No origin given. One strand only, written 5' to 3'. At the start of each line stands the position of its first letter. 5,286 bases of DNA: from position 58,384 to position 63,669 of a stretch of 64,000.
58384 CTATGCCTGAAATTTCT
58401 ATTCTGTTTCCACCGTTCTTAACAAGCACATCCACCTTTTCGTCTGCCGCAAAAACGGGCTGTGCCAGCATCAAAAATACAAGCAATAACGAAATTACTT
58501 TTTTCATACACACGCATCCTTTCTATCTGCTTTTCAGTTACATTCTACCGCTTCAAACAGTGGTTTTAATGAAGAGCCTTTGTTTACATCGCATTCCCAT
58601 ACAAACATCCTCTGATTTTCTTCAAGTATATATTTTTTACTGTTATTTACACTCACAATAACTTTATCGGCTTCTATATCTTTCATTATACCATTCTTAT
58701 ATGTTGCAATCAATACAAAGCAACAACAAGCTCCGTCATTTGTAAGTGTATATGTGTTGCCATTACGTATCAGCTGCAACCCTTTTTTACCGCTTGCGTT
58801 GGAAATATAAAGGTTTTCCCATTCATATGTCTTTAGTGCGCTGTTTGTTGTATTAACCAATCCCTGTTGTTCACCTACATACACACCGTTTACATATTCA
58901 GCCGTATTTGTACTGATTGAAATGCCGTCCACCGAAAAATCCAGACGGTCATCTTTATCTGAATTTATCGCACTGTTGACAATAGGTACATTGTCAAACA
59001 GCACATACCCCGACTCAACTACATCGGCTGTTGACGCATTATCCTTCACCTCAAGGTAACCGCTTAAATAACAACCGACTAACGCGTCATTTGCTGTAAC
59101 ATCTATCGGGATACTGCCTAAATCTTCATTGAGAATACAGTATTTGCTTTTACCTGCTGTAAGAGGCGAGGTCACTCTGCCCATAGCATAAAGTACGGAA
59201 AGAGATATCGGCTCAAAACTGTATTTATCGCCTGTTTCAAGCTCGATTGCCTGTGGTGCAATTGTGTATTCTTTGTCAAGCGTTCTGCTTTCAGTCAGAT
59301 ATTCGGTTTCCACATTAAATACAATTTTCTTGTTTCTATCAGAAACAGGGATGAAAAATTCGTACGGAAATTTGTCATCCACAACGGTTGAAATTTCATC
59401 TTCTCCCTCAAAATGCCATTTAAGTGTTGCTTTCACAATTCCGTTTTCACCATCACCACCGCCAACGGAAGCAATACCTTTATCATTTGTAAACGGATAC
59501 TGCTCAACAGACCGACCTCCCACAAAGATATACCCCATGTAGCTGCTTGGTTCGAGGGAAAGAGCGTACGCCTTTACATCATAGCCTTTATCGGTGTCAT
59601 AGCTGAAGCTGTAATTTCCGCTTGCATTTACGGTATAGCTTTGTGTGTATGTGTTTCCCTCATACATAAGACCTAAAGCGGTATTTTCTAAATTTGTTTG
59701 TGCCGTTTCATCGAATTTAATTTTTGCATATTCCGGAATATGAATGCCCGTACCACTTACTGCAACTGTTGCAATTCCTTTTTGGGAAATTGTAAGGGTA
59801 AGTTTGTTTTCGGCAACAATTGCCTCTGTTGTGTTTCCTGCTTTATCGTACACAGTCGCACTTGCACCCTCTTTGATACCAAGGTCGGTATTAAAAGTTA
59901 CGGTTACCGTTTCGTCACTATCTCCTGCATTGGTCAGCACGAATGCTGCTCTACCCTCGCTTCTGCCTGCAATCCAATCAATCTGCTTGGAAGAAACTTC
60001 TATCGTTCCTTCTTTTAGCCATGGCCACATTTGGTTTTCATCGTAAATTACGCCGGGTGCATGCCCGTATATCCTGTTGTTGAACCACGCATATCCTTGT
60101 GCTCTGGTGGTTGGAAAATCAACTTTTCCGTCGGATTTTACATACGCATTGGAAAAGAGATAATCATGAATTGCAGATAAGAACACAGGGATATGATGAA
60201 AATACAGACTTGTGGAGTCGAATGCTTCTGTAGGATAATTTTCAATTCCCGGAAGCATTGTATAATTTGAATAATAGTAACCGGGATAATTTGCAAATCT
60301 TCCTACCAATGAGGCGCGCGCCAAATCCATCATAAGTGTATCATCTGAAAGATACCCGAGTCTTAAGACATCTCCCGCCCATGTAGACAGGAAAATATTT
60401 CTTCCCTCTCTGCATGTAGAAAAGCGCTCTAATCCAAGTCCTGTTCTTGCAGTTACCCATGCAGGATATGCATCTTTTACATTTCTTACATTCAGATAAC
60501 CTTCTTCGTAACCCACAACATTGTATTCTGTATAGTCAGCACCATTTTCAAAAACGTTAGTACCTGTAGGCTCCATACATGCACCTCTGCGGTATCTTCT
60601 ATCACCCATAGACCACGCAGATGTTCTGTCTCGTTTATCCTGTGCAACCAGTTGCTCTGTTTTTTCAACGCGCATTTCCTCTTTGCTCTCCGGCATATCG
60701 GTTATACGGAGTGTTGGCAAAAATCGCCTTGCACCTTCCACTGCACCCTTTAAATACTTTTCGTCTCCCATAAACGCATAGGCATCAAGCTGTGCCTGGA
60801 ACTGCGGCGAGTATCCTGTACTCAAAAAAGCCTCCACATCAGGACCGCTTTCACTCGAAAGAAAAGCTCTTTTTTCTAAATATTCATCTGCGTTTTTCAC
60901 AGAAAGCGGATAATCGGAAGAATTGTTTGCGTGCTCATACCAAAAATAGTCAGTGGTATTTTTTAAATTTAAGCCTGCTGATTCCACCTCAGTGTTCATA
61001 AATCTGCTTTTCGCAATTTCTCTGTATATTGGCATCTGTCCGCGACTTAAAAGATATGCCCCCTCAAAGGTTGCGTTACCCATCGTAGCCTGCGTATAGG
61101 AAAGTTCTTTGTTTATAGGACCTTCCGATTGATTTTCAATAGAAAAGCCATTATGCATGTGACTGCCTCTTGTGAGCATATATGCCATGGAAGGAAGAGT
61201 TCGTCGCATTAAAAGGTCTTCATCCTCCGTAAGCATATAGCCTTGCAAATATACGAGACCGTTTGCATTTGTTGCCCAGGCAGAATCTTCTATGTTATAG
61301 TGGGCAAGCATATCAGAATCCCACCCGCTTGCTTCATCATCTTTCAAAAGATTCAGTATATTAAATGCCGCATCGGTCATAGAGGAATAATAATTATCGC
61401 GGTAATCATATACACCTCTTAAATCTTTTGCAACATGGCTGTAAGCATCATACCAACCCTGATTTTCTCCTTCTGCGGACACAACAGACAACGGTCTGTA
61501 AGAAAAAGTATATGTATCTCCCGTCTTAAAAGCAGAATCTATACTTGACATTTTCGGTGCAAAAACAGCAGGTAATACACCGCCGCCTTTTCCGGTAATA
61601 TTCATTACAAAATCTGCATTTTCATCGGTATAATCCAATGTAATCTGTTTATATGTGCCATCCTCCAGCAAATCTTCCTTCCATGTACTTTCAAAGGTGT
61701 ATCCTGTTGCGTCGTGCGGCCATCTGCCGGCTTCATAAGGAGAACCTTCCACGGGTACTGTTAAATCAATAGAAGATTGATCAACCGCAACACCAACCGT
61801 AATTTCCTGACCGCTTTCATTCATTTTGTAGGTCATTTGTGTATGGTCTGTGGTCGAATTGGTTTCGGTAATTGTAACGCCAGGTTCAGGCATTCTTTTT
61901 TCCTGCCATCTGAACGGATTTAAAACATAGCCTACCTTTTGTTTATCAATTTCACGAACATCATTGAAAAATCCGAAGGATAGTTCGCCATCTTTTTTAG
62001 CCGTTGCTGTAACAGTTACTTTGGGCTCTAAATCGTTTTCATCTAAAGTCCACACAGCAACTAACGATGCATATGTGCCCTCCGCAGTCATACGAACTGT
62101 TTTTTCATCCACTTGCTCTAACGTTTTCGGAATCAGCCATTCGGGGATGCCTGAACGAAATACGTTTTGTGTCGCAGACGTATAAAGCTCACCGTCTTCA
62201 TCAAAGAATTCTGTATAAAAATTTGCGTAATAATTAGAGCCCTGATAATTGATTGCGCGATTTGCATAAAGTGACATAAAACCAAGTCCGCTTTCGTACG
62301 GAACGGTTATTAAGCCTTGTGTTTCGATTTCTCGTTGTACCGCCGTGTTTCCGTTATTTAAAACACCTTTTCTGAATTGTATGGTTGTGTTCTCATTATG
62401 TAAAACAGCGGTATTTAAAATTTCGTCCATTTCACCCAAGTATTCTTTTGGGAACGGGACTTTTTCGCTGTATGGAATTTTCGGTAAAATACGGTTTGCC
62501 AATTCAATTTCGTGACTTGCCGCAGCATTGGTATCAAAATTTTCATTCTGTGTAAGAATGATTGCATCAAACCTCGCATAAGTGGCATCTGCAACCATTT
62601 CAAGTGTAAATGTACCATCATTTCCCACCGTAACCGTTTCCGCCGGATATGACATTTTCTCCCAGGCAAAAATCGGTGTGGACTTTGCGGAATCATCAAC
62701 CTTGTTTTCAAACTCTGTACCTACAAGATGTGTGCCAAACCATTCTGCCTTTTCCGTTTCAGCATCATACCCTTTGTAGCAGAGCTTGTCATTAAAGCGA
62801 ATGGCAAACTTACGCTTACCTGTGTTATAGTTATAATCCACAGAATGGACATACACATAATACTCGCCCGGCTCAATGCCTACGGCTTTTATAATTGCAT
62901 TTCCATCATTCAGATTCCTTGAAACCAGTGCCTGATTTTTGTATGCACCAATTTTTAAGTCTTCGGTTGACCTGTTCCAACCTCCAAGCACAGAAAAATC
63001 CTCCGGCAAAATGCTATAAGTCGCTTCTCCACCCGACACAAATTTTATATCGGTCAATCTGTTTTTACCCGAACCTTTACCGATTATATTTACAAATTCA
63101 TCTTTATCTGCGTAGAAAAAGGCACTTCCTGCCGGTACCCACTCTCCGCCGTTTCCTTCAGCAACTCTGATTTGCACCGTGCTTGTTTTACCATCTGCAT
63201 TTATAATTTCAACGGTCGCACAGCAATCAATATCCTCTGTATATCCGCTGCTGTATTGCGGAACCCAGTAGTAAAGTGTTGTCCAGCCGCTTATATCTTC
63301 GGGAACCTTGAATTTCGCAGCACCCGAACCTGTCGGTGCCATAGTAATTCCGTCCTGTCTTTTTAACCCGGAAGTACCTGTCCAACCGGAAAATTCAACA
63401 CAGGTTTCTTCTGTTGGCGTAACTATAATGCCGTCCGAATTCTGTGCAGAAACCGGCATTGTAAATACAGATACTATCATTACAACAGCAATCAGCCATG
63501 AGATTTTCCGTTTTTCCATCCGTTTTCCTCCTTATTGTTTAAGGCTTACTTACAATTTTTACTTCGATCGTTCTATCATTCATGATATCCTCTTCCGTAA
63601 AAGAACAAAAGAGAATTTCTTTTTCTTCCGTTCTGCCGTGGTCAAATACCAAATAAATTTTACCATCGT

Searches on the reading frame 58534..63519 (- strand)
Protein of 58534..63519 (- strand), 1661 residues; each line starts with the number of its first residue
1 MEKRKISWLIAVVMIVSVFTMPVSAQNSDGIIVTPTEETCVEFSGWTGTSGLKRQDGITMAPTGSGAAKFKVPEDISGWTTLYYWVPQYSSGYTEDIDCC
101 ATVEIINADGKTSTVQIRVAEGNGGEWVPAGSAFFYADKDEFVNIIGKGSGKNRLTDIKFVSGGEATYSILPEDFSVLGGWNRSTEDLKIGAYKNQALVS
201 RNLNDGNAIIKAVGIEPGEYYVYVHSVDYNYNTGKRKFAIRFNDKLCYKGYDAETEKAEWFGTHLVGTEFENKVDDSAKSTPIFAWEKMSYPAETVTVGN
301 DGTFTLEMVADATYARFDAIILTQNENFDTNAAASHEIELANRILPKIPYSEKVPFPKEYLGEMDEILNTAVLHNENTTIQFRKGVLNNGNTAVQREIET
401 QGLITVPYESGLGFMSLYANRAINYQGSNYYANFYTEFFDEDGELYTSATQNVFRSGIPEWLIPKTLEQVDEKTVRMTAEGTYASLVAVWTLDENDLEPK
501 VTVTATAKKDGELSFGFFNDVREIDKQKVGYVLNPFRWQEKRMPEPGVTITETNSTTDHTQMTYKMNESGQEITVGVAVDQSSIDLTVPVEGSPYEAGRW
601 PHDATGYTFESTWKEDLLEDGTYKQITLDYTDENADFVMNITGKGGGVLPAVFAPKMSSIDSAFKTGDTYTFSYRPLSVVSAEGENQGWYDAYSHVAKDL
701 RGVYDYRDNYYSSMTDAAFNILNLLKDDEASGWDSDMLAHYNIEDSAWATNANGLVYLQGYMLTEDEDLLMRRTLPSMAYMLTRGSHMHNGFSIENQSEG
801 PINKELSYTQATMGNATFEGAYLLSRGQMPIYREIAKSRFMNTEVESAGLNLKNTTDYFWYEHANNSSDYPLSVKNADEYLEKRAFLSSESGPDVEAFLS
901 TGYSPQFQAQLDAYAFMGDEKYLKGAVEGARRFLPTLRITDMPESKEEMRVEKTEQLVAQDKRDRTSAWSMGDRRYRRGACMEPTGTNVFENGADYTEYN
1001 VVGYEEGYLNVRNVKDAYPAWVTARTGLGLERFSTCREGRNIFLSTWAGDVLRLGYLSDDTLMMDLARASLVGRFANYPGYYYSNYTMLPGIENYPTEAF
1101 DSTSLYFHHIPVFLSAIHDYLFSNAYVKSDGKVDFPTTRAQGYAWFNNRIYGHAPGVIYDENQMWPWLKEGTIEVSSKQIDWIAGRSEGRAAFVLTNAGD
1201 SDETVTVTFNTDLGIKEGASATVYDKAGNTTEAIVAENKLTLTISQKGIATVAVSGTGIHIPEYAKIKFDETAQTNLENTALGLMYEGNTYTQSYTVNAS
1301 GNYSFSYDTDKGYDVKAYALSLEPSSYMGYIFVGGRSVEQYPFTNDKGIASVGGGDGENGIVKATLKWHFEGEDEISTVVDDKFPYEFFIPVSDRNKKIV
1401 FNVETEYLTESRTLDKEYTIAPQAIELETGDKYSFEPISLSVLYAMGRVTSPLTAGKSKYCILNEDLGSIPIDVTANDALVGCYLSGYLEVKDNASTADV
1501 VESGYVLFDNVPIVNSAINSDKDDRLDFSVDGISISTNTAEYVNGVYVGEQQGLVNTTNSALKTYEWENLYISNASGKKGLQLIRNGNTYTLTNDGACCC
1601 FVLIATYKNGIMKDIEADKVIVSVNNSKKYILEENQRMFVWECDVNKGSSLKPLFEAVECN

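Call 40: find_encoding_contigs(protein=window:58534-63519:-, flank=10000, max_places=4)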
Protein window:58534-63519:- (1661 aa): 6 contigs read that carry it; 2 places shown.
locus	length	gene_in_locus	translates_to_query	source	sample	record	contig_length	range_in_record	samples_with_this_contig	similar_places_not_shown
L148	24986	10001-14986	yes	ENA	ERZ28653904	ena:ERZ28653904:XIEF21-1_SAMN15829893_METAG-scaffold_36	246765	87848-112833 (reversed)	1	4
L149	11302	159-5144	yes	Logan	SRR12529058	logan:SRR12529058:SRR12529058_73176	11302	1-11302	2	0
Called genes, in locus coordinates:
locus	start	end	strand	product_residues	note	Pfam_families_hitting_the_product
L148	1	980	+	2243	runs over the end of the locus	PF00082:Peptidase_S8, PF13415:Beta-prop_FBX42, PF13854:Kelch_HCF, PF13964:Beta-prop_Calicin, PF24681:Kelch_KLHDC2_KLHL20_DRC7, PF24981:Beta-prop_ATRN-LZTR1, PF24996:NANM, PF25210:Kelch_FKB95, +11 more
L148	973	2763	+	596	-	PF00395:SLH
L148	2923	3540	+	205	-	PF08281:Sigma70_r4_2 (weak)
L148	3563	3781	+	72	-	-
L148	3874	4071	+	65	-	-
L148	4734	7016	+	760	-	-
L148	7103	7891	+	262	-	PF20434:BD-FAE, PF07859:Abhydrolase_3, PF00326:Peptidase_S9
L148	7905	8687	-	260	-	PF02311:AraC_binding, PF07883:Cupin_2 (weak), PF00165:HTH_AraC, PF12833:HTH_18, PF00165:HTH_AraC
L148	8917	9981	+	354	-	PF24316:Tli3 (faint), PF13088:BNR_2, PF02012:BNR (faint), PF15902:Sortilin-Vps10 (weak)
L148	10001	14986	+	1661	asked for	-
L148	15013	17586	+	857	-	PF00395:SLH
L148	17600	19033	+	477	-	-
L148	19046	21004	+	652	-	PF00295:Glyco_hydro_28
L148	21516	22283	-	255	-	PF09339:HTH_IclR (weak), PF01614:IclR_C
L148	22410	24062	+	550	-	-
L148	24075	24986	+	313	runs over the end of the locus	PF03786:UxuA, PF01261:AP_endonuc_2, PF03786:UxuA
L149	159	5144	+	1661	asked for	-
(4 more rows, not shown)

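Call 46: search_protein_families(library=pfam, proteins=[L148:4734-7016:+], max_evalue=0.01)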
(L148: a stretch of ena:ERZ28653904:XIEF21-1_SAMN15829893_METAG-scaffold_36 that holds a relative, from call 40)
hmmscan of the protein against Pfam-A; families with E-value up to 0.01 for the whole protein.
L148:4734-7016:+ (760 aa): 0 families

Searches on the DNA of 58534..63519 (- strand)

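Call 90: search_rna_families(source=L148, start=3780, end=4330, threshold=evalue, max_evalue=10)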
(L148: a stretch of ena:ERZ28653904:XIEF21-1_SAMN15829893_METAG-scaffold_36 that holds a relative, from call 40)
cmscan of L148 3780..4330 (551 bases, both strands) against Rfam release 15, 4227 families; matches with E-value up to 10: 11.
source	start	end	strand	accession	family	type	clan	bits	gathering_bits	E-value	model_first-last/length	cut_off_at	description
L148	3807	3908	+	RF00327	snoZ194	Gene; snRNA; snoRNA; CD-box;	-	25.6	50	0.051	1-108/108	no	Small nucleolar RNA Z194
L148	3817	3905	+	RF00402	SNORA25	Gene; snRNA; snoRNA; HACA-box;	-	24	85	0.074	1-128/128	no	Small nucleolar RNA SNORA25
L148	3855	3891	+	RF01416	NrrF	Gene; antisense;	-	21.3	60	0.059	124-160/160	no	NrrF RNA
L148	3856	3929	-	RF02345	ar15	Gene; sRNA;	CL00108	19.8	40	0.11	1-112/112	no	Alphaproteobacterial ar15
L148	3848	3900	+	RF03743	MIR7696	Gene; miRNA;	-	18.8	83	0.87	1-88/88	no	MIR7696 microRNA precursor family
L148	3842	3907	+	RF03955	MIR2934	Gene; miRNA;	-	18.4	100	1.2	1-113/113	no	MIR2934 microRNA precursor family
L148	3842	3907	-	RF03955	MIR2934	Gene; miRNA;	-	18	100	1.5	1-113/113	no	MIR2934 microRNA precursor family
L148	3852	3894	-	RF03762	MIR859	Gene; miRNA;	-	16.5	130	3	1-128/128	no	MIR859 microRNA precursor family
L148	3852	3894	+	RF03469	mir-1179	Gene; miRNA;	-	15.7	80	3.6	1-82/82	no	mir-1179 microRNA precursor family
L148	3780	3887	+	RF00082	SraG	Gene; sRNA;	-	14.3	50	7.7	6-177/177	5'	SraG RNA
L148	4061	4184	-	RF03532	SQ2397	Cis-reg;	-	13.7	100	8.2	1-243/243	no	Cis-regulator of HTH transcription factor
